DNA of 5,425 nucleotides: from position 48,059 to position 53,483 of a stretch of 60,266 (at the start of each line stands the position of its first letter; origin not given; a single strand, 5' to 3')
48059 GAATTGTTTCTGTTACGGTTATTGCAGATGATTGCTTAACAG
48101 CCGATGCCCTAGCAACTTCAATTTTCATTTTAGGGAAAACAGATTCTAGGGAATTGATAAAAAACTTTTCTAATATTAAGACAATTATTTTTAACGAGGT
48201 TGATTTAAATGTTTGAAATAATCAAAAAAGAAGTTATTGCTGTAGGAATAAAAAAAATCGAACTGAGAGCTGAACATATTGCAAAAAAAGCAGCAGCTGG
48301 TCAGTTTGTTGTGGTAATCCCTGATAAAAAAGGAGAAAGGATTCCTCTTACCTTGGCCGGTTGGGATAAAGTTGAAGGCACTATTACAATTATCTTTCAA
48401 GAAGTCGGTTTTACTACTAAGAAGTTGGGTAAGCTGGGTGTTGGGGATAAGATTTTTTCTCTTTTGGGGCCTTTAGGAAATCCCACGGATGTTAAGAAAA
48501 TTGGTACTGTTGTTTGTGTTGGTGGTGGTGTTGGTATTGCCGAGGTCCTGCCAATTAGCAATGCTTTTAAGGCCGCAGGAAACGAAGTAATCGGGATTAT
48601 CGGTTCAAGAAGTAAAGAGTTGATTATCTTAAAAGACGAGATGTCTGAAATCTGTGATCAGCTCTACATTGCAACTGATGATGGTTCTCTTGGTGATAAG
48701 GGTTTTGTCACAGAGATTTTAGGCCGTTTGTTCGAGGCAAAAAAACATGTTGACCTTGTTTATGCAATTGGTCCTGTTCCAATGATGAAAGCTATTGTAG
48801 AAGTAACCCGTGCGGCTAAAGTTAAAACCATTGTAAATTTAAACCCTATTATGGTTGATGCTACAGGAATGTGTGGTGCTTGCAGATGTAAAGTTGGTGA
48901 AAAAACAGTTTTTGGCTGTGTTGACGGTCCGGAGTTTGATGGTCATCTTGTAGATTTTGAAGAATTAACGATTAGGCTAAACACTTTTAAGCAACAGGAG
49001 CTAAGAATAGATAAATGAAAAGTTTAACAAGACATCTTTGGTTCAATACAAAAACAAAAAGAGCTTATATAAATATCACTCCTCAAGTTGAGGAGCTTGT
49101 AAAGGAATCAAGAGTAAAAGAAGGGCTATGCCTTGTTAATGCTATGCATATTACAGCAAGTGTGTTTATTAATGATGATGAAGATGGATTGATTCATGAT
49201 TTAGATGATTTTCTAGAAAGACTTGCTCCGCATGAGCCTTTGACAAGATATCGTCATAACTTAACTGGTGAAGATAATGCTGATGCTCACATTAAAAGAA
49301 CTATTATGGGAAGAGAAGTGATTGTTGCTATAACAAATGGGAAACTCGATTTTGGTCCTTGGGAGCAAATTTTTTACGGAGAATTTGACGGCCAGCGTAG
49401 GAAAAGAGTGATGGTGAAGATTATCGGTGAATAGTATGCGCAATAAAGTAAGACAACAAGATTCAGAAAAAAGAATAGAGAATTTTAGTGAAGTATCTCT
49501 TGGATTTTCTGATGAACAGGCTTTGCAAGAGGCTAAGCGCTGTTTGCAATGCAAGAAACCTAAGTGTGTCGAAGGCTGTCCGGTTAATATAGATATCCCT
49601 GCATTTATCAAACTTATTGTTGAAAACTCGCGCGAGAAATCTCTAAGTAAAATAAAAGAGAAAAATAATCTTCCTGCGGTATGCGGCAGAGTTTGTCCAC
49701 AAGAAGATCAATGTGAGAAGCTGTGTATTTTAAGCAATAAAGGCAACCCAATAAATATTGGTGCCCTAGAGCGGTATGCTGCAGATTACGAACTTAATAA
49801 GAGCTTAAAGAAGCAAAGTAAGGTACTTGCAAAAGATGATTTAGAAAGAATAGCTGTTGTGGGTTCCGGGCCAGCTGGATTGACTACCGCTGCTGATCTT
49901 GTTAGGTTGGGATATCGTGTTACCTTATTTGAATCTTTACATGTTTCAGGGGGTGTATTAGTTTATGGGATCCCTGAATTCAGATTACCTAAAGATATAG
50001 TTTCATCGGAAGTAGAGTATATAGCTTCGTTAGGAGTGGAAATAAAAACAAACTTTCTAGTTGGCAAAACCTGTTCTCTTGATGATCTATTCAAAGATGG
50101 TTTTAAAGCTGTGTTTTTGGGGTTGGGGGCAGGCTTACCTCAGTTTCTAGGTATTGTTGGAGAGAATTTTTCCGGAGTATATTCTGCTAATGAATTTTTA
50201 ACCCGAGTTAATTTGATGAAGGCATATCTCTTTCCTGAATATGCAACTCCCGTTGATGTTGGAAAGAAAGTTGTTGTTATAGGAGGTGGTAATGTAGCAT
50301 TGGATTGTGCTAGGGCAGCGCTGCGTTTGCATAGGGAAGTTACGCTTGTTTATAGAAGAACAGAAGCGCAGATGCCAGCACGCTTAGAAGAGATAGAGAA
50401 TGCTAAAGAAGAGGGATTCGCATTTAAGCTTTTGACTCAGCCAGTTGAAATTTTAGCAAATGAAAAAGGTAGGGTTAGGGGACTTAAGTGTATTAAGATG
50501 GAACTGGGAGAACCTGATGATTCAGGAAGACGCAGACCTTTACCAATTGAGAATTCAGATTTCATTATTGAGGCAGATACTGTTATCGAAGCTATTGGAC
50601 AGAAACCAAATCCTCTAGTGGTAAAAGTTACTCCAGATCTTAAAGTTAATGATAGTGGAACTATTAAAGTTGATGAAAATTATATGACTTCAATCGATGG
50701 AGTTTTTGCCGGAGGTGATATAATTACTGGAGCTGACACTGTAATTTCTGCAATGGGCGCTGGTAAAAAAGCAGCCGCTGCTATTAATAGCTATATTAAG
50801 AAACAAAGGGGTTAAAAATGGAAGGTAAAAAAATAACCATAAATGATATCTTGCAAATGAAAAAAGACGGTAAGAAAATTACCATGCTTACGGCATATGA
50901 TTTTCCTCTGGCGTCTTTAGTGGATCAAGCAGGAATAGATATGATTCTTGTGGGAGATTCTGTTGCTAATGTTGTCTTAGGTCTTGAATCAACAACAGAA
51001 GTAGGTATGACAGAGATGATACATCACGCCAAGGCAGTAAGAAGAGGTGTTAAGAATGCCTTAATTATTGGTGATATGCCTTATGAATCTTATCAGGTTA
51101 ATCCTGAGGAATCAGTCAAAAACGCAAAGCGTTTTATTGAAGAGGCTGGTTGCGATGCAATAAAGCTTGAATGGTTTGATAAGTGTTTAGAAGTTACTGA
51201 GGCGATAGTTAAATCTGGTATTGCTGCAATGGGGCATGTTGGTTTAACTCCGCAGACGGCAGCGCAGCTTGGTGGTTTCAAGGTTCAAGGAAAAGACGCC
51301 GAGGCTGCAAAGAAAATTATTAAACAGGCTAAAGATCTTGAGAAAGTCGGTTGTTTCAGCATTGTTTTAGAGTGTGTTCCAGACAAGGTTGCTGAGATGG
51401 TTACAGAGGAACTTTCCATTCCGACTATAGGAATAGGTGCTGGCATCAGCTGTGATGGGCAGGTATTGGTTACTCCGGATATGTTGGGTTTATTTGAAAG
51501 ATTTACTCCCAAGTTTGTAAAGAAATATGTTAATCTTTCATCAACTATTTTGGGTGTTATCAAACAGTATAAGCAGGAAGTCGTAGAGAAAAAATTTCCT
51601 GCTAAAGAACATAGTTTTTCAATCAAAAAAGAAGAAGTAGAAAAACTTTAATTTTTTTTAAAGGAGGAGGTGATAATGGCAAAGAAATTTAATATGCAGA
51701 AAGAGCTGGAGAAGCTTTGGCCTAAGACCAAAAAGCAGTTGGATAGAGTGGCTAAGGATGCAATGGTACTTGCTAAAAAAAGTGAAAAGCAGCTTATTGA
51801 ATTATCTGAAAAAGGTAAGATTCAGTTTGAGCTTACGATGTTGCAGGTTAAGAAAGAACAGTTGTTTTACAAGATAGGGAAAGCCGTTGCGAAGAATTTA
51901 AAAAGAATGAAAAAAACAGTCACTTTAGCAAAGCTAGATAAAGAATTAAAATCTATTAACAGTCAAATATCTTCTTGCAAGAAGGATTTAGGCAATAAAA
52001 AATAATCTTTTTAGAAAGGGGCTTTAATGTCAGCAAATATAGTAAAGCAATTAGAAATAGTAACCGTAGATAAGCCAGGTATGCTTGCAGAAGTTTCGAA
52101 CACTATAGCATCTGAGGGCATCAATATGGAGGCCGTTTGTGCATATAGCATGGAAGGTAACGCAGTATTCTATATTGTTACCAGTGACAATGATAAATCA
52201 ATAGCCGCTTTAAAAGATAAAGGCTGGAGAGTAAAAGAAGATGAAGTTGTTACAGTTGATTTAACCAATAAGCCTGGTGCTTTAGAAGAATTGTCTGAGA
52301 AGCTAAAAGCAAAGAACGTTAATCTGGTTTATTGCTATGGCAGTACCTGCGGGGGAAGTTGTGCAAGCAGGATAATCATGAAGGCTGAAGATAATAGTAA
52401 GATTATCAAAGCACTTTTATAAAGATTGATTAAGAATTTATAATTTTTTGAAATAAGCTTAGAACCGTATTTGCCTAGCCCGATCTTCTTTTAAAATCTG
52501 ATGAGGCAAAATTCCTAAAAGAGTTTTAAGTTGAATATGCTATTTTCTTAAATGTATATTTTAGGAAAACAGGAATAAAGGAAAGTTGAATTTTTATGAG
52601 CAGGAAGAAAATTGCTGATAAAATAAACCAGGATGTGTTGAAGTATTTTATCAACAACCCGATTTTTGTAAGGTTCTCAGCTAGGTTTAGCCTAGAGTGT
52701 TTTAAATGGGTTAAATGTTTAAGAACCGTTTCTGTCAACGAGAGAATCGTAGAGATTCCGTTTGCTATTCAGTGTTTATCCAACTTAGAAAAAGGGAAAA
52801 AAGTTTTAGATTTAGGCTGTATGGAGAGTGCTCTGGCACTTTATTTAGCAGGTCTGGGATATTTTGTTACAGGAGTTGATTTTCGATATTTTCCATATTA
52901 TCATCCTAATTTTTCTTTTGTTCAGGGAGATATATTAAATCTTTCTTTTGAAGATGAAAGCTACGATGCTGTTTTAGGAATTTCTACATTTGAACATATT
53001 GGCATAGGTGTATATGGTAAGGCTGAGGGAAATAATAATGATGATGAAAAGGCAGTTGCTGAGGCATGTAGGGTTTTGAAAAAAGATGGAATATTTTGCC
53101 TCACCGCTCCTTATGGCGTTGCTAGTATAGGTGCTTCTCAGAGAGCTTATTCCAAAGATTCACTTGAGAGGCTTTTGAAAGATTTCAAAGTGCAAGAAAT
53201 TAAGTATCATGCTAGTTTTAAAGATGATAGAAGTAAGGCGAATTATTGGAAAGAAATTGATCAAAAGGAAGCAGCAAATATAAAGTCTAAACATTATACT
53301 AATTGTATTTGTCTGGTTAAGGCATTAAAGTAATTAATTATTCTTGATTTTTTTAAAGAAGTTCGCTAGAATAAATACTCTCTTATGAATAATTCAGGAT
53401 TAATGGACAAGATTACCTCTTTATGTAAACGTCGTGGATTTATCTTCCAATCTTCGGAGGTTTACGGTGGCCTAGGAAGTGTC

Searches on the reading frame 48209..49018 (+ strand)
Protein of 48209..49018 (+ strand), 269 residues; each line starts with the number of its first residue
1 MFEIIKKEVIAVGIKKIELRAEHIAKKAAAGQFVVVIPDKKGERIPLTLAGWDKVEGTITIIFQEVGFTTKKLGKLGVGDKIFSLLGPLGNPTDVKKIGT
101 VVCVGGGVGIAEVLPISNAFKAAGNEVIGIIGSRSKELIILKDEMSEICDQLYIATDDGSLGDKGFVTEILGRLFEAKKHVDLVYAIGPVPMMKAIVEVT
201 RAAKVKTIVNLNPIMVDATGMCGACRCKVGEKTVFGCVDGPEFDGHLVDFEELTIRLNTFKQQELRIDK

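Call 54: search_protein_families(library=pfam, proteins=[window:48209-49018:+], max_evalue=0.00001)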
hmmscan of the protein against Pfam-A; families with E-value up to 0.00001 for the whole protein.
window:48209-49018:+ (269 aa): 1 family
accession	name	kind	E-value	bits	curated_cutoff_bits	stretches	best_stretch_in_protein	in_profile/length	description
PF10418.14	DHODB_Fe-S_bind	-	6.6e-11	42.2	23.9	1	212-248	1-40/41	Iron-sulfur cluster binding domain of dihydroorotate dehydrogenase B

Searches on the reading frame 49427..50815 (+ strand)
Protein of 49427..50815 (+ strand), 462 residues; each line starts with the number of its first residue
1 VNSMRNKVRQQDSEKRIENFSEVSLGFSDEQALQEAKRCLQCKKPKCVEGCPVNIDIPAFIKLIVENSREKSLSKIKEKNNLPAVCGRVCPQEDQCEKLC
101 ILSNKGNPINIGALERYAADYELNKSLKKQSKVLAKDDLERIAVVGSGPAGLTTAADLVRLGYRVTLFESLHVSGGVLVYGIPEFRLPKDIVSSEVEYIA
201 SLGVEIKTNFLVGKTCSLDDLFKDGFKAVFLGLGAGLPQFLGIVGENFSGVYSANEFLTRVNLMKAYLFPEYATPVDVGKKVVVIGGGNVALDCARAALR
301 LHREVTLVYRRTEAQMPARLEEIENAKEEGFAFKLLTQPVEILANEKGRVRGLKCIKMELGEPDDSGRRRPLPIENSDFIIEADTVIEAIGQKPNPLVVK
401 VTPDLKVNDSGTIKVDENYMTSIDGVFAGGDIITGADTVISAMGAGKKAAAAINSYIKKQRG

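Call 54: search_protein_families(library=pfam, proteins=[window:49427-50815:+], max_evalue=0.00001)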
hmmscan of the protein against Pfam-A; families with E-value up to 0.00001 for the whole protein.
window:49427-50815:+ (462 aa): 9 families
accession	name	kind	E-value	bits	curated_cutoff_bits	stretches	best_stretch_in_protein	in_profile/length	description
PF14691.11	Fer4_20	-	1.6e-42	144.4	25.8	1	16-125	1-111/113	Dihydroprymidine dehydrogenase domain II, 4Fe-4S cluster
PF07992.20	Pyr_redox_2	-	4.7e-37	128.4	26.1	1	141-446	2-291/291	Pyridine nucleotide-disulphide oxidoreductase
PF00070.33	Pyr_redox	-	3.3e-16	60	22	1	281-354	1-78/82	Pyridine nucleotide-disulphide oxidoreductase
PF13738.12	Pyr_redox_3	-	5.9e-09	36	30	0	279-427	164-302/305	Pyridine nucleotide-disulphide oxidoreductase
PF13450.12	NAD_binding_8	-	5.1e-08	33.5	21.9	1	144-176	1-33/68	NAD(P)-binding Rossmann-like domain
PF01266.30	DAO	-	1.9e-07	31.4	27.9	0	141-170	1-30/353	FAD dependent oxidoreductase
PF01262.27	AlaDh_PNT_C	-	8e-07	29.1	23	0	255-314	6-63/214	Alanine dehydrogenase/PNT, C-terminal domain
PF12831.13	FAD_oxidored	-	1.1e-06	28.7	27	0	142-181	2-41/416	FAD dependent oxidoreductase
PF13241.12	NAD_binding_7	-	2.3e-06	28.5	22.1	0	279-321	7-49/104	Putative NAD(P)-binding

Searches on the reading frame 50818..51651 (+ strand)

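Call 54: search_protein_families(library=pfam, proteins=[window:50818-51651:+], max_evalue=0.00001)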
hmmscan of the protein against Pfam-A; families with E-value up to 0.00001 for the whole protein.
window:50818-51651:+ (277 aa): 1 family
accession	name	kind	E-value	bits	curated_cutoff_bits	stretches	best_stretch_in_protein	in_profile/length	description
PF02548.21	Pantoate_transf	-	1.1e-110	369.6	28.7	1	5-262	1-258/259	Ketopantoate hydroxymethyltransferase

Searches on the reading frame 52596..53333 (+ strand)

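Call 54: search_protein_families(library=pfam, proteins=[window:52596-53333:+], max_evalue=0.00001)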
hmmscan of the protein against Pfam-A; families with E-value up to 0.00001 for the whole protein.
window:52596-53333:+ (245 aa): 3 families
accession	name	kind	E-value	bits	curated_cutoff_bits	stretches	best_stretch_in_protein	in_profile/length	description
PF08241.18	Methyltransf_11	-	2.5e-13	50.9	21.2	1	71-168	1-94/95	Methyltransferase domain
PF13847.12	Methyltransf_31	-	1.5e-10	41.4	27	1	105-189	55-114/145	Methyltransferase domain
PF13649.12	Methyltransf_25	-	1e-09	39.4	27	1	70-165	1-97/97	Methyltransferase domain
